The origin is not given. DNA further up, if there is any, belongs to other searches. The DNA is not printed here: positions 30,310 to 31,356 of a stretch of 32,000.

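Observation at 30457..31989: Tandem Rag/Gtr-like GTPase pair without roadblock domains but with a shared C-terminal acidic motif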

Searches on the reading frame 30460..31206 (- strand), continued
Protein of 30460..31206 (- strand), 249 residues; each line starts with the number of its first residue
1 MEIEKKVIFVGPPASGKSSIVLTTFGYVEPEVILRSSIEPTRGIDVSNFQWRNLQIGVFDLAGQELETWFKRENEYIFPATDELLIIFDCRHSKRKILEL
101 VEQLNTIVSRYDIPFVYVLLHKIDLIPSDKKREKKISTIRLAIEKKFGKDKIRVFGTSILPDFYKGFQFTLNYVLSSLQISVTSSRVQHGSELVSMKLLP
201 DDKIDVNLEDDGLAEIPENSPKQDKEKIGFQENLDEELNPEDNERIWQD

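Call 46: predict_structure(alignment_id=A5)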
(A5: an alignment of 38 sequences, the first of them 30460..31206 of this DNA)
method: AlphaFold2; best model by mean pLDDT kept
length: 249 residues; sequences in the alignment: 38
mean_pLDDT: 78.5   pTM: 0.71
mean pLDDT of the five models: 78.5, 78.1, 77.2, 77.2, 77.2
residues with pLDDT >= 90: 161; 70-90: 18; 50-70: 3; < 50: 67
segments of 3 or more residues with pLDDT < 50: 183-249
pLDDT, mean of each block of 10 residues (from residue 1): 89 95 93 89 93 93 93 93 98 97 96 97 96 98 95 97 96 90 46 36 34 36 34 36 38
secondary structure, 60 per line:
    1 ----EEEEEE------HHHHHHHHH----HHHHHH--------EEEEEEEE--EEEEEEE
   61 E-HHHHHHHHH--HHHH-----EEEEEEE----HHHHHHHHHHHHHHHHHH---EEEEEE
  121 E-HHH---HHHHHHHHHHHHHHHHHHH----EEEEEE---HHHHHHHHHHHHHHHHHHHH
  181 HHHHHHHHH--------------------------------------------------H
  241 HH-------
elements in order: E5-10 H17-25 H30-35 E44-51 E54-61 H63-71 H74-77 E83-89 H94-111 E115-121 H129-147 E152-157 H161-189

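Call 50: fold_search(model_id=the predicted structure, library=pdb)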
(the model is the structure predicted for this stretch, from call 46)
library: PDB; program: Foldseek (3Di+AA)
matches with E <= 10: 1957; with E <= 0.001: 1700
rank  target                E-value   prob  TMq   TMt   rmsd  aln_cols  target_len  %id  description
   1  9h4q_a                1.3e-12  1.00  0.62  0.54   4.1       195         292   24  Cryo-EM structure of the SEAC wing - EGOC (released 2025-11-05)
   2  3r7w_A                2.0e-12  1.00  0.60  0.53   3.9       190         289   23  Crystal Structure of Gtr1p-Gtr2p complex (released 2011-08-24)
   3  8fw5_D                3.1e-12  1.00  0.58  0.49   5.0       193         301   23  Chimeric HsGATOR1-SpGtr-SpLam complex (released 2023-07-26)
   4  6s6a_B                4.5e-12  1.00  0.60  0.51   2.8       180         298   22  Crystal structure of RagA-Q66L/RagC-T90N GTPase heterodimer complex (released 2019-10-16)
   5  6s6a_A                5.5e-12  1.00  0.60  0.51   5.7       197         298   20  Crystal structure of RagA-Q66L/RagC-T90N GTPase heterodimer complex (released 2019-10-16)
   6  3r7w_C                1.0e-11  1.00  0.58  0.51   2.9       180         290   24  Crystal Structure of Gtr1p-Gtr2p complex (released 2011-08-24)
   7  6u62_B                1.5e-11  1.00  0.60  0.51   4.8       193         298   21  Raptor-Rag-Ragulator complex (released 2019-10-30)
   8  4arz_A                1.8e-11  1.00  0.60  0.52   3.6       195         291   24  The crystal structure of Gtr1p-Gtr2p complexed with GTP-GDP (released 2012-07-25)
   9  6s6d_A                2.7e-11  1.00  0.61  0.51   4.9       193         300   20  Crystal structure of RagA-Q66L-GTP/RagC-S75N-GDP GTPase heterodimer complex (released 2019-10-16)
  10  9edt_G                4.1e-11  1.00  0.53  0.67   3.8       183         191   18  Tubulin cofactors D,E,G bound to tubulin dimer (released 2026-02-04)
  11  6jwp_F                8.3e-11  1.00  0.64  0.55   4.1       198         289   24  crystal structure of EGOC (released 2019-12-11)
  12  7t3a_K                2.1e-10  1.00  0.60  0.52   4.8       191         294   21  GATOR1-RAG-RAGULATOR - Inhibitory Complex (released 2022-04-06)
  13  9edr_G                3.5e-10  1.00  0.56  0.71   3.1       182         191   20  Tubulin Cofactors D,E,G,C and Tubulin complex -- TBCC N Terminus Bound to Tubulin (released 2026-02-04)
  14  2q3f_B                3.5e-10  1.00  0.53  0.70   4.2       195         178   20  X-ray crystal structure of putative human Ras-related GTP binding D in complex with GMPPNP (released 2007-06-12)
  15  3llu                  3.8e-10  1.00  0.55  0.74   3.9       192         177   20  Crystal structure of the nucleotide-binding domain of Ras-related GTP-binding protein C (released 2010-02-09)
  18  8yl2_B                8.0e-10  1.00  0.55  0.48   5.0       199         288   20  Crystal Structure of Homo Tetrameric RagA-like small GTPase from Asgard Lokiarchaeota (LokiRagO) in complex with GTP (released 2025-09-10)
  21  8yl2_C                1.0e-09  1.00  0.55  0.48   5.1       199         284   21  Crystal Structure of Homo Tetrameric RagA-like small GTPase from Asgard Lokiarchaeota (LokiRagO) in complex with GTP (released 2025-09-10)
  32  8yl2_A                3.0e-09  1.00  0.52  0.45   3.1       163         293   20  Crystal Structure of Homo Tetrameric RagA-like small GTPase from Asgard Lokiarchaeota (LokiRagO) in complex with GTP (released 2025-09-10)
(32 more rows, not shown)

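Call 59: find_encoding_contigs(protein=P0006, flank=3000, max_places=2)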
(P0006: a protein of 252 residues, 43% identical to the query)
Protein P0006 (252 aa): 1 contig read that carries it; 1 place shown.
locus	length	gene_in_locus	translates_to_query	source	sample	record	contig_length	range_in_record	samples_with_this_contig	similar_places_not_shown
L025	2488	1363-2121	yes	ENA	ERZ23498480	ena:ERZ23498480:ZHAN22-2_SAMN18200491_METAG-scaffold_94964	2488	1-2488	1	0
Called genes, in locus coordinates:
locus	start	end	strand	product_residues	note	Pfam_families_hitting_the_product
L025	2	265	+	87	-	?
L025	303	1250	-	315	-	-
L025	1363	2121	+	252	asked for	PF04670:Gtr1_RagA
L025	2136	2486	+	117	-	?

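Call 60: find_encoding_contigs(protein=P0003, flank=3000, max_places=2)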
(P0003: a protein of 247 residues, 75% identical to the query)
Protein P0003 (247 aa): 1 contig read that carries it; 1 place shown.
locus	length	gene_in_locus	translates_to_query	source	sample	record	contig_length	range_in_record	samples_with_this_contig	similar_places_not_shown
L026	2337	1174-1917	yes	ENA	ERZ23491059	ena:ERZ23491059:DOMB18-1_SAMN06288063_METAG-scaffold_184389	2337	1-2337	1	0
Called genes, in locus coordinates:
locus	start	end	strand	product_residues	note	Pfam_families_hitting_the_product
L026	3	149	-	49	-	?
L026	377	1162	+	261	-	PF04670:Gtr1_RagA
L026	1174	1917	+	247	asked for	PF00025:Arf, PF01926:MMR_HSR1 (weak), PF04670:Gtr1_RagA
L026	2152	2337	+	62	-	?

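Call 91: search_solved_structures(query=A11, max_evalue=0.0001)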
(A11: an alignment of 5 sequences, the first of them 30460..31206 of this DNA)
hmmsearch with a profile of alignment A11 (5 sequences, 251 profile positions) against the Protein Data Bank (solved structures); distinct sequences matched with E-value up to 0.0001: 49.
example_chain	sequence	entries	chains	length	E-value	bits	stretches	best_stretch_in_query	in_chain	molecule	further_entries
6jwp_A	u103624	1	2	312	2.7e-13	53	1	3-181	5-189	GTP-binding protein GTR1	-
4arz_A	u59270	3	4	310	2.7e-13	53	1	3-181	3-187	GTP-BINDING PROTEIN GTR1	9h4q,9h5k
3r7w_A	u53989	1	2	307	2.7e-12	49.7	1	7-181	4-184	GTP-binding protein GTR1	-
6ces_A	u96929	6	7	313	2e-09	40.3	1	4-176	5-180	Ras-related GTP-binding protein A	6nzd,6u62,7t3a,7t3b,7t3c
8fw5_D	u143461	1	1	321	2.2e-09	40.2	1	6-162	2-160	GTP-binding protein Gtr1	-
6wj2_F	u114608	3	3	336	2.5e-09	40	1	4-177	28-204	Ras-related GTP-binding protein A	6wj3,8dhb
6ulg_F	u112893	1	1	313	5.2e-09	38.9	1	4-176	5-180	Ras-related GTP-binding protein A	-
6s6a_A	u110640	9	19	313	3.2e-08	36.4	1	4-176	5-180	Ras-related GTP-binding protein A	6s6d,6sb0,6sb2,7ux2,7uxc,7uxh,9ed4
2q3f_A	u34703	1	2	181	1.3e-07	34.3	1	4-148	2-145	Ras-related GTP-binding protein D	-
8yl2_A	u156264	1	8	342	3.4e-07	33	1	4-160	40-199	GTP-binding protein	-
3llu_A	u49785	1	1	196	2.8e-06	30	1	8-145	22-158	Ras-related GTP-binding protein C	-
7t3b_E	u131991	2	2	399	4.8e-06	29.2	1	8-148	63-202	Ras-related GTP-binding protein C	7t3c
7wza_A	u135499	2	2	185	5.4e-06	29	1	4-135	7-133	Transforming protein RhoA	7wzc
6kx2_A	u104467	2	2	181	5.5e-06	29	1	4-135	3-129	Transforming protein RhoA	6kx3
6ulg_G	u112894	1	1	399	9.7e-06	28.2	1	8-148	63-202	Ras-related GTP-binding protein C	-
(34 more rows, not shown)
